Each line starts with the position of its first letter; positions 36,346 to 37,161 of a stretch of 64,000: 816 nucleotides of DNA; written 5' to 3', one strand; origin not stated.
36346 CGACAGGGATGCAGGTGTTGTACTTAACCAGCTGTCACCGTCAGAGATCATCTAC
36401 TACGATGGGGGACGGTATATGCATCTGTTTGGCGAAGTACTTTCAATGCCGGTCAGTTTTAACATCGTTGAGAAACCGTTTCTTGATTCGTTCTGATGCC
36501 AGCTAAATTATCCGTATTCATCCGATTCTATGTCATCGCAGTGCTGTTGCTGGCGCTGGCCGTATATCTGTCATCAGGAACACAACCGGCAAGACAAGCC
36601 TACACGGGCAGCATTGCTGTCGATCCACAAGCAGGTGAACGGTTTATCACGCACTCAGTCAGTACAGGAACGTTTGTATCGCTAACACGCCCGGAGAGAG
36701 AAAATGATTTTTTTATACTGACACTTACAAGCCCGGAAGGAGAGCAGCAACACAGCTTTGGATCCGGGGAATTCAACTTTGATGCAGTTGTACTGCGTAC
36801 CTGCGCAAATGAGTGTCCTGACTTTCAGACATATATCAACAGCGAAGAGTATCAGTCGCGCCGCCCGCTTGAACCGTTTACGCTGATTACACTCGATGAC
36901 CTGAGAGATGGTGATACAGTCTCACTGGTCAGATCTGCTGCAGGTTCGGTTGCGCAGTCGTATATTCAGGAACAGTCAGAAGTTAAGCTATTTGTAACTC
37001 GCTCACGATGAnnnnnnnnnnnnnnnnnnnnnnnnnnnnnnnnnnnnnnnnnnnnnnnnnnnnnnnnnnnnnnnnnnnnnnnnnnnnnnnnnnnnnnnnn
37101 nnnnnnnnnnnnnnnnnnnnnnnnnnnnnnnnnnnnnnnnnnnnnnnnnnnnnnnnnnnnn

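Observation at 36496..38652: Four tandem small membrane-anchored paralogs with conserved Cys spacing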

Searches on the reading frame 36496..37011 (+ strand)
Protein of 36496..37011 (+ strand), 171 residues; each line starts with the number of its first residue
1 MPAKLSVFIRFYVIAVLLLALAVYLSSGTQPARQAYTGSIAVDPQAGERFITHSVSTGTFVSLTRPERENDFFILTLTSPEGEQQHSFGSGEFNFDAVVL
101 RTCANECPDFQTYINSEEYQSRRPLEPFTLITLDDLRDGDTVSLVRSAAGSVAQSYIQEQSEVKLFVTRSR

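Call 5: search_protein_families(library=pfam, proteins=[window:36496-37011:+], max_evalue=1)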
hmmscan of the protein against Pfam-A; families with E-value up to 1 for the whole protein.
window:36496-37011:+ (171 aa): 0 families

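Call 6: search_protein_families(library=ncbifam, proteins=[window:36496-37011:+], max_evalue=1)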
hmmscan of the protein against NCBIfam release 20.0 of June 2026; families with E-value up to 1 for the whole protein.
window:36496-37011:+ (171 aa): 1 family
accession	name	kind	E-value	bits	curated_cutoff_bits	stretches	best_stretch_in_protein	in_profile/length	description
NF050085.1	LIC10280_fam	exception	0.13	12.6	100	1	24-61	5-42/85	LIC10280 family protein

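Call 10: find_encoding_contigs(protein=window:36496-37011:+, flank=10000, max_places=6)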
Protein window:36496-37011:+ (171 aa): 3 contigs read that carry it; 1 place shown.
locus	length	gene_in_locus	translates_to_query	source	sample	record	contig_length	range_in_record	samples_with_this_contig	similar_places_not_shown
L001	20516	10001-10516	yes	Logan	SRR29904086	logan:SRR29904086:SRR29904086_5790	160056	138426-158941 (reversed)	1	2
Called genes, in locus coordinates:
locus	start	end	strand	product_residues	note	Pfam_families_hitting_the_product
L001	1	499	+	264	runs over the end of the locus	PF02673:BacA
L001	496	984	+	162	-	PF00588:SpoU_methylase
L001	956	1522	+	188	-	PF03602:Cons_hypoth95, PF05175:MTS (weak), PF13847:Methyltransf_31 (weak), PF13649:Methyltransf_25 (weak)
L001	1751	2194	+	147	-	PF01029:NusB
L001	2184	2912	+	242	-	PF22935:RM44_endonuclase, PF14622:Ribonucleas_3_3, PF00636:Ribonuclease_3, PF00035:dsrm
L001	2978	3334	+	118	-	PF00886:Ribosomal_S16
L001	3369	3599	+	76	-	PF13083:KH_KhpA-B, PF07650:KH_2 (weak), PF26594:KH_NusA_2nd (faint)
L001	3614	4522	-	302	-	-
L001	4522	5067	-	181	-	-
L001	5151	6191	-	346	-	PF11104:PilM_2, PF06723:MreB_Mbl (faint), PF25216:Volactin (weak), PF14450:FtsA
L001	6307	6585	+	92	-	-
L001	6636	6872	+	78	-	-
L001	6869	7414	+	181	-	-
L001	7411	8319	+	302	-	-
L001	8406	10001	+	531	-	-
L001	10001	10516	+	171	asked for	-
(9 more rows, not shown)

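Call 58: search_solved_structures(query=A5, max_evalue=10)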
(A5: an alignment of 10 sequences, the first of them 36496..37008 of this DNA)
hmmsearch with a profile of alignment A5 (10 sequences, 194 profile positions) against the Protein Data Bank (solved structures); distinct sequences matched with E-value up to 10: 15.
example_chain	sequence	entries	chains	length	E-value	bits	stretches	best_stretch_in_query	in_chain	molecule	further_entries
7t69_A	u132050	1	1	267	0.67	12.8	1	109-141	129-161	Avr3 (SIX1), Secreted in xylem 1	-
4zbm_A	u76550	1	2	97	0.73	12.7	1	1-27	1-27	Potassium channel protein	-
3ouf_A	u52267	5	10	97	0.74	12.7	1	1-27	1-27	Potassium channel protein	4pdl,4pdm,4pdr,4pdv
3tcu_A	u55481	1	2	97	0.74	12.7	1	1-27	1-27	Potassium channel protein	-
3tet_A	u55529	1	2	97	0.74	12.7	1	1-27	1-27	Potassium channel protein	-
3t2m_A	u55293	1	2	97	0.75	12.7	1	1-27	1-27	Potassium channel protein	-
3k06_A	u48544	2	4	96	0.75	12.7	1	1-27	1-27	Potassium channel protein NaK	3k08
3k0d_A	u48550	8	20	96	0.75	12.7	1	1-27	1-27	Potassium channel protein NaK | Potassium channel protein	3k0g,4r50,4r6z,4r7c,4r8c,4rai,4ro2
3k03_A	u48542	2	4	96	0.76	12.7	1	1-27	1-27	Potassium channel protein NaK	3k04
3t4z_A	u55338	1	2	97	0.76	12.7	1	1-27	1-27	Potassium channel protein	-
3t4d_A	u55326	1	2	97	0.85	12.5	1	1-27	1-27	Potassium channel protein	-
3t1c_A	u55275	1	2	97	0.88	12.5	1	1-27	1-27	Potassium channel protein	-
7oor_A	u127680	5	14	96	1.6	11.6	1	1-27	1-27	Potassium channel protein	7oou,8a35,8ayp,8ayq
7pa0_A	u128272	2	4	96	1.6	11.6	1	1-27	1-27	Potassium channel protein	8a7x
7oph_A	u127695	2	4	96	2.1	11.3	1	1-27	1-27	Potassium channel protein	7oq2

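Call 63: predict_structure(alignment_id=A7)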
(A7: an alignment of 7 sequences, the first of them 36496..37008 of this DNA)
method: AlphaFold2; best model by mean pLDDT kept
length: 171 residues; sequences in the alignment: 7
mean_pLDDT: 73.6   pTM: 0.57
mean pLDDT of the five models: 73.6, 73.1, 71.1, 70.8, 68.7
residues with pLDDT >= 90: 29; 70-90: 83; 50-70: 36; < 50: 23
segments of 3 or more residues with pLDDT < 50: 29-45, 154-157
pLDDT, mean of each block of 10 residues (from residue 1): 70 89 69 39 50 83 77 87 85 68 79 75 75 90 81 52 83 68
secondary structure, 60 per line:
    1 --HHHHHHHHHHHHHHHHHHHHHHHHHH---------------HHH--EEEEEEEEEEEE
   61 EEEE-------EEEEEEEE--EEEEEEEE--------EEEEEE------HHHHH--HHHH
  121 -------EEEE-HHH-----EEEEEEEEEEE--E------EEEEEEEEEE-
elements in order: H3-28 E49-64 E72-79 E82-89 E98-103 H110-114 H117-120 E128-131 E141-151 E161-170

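Call 78: search_protein_families(library=pfam, alignment_id=A5, max_evalue=1)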
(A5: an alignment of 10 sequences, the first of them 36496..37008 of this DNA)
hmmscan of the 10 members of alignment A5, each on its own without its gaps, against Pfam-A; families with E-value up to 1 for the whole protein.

A. member 1, window:36496-37008:+ (171 aa): 0 families

B. families by the number of members that match (of 10 scanned): 5 families
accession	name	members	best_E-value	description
PF07843.16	DUF1634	1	0.032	Protein of unknown function (DUF1634)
PF12698.13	ABC2_membrane_3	1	0.048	ABC-2 family transporter protein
PF23038.1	KOW6_SPT51-2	1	0.055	Transcription elongation factor SPT5 homolog 1/2, KOW6 domain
PF17813.7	RET_CLD4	1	0.15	RET Cadherin like domain 4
PF23668.1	CUB_CDCP1_2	1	0.2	CDCP1 CUB domain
